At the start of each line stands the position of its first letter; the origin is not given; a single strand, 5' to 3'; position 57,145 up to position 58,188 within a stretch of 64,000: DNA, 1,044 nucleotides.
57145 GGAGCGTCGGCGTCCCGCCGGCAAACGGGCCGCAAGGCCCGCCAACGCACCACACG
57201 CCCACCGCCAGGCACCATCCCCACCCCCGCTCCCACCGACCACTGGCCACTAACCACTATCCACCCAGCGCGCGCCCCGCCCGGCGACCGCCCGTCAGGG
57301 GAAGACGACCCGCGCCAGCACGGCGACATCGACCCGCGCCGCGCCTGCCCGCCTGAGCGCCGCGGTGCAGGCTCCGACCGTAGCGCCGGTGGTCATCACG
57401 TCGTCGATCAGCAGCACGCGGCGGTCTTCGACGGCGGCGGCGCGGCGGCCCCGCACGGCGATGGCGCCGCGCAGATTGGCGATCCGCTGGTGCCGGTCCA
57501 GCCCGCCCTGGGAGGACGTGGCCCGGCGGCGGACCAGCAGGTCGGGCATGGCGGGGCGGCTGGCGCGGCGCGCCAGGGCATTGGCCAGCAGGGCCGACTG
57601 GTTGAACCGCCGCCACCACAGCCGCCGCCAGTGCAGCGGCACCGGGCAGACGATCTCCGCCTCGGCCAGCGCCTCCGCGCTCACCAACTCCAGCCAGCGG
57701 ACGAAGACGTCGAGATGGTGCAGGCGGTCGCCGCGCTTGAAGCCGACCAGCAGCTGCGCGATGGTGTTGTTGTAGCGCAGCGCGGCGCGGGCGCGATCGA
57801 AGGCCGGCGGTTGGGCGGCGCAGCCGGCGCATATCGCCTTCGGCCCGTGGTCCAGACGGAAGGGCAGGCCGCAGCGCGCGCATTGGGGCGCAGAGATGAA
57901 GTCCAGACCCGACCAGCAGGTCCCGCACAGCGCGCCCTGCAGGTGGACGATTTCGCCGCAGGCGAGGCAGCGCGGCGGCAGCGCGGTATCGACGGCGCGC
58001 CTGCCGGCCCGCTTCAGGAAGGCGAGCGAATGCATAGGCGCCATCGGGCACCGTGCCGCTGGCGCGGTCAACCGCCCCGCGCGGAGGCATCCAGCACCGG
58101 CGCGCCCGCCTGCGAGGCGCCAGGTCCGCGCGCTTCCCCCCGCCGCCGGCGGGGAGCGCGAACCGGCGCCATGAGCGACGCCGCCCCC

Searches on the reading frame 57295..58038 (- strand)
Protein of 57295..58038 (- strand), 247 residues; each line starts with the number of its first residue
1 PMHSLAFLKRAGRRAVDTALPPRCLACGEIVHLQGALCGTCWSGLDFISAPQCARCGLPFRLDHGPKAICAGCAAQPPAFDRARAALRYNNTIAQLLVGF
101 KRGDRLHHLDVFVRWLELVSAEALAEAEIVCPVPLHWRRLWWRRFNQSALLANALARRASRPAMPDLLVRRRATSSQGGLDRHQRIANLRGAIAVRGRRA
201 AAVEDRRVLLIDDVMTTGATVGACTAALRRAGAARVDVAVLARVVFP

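Call 56: search_protein_families(library=pfam, proteins=[window:57295-58038:-], max_evalue=0.001)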
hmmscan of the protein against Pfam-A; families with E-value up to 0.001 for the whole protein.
window:57295-58038:- (247 aa): 2 families
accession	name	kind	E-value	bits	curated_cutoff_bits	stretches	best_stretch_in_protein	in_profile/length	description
PF18912.6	DZR_2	-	5e-15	55.5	27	1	16-73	2-55/56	Double zinc ribbon domain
PF00156.33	Pribosyltran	-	1.9e-09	37.4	26.3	1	148-242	40-124/158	Phosphoribosyl transferase domain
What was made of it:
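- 57295..58038 (-): comF-like phosphoribosyltransferase gene that bounds site 2. PF18912 and PF00156 (call 56).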
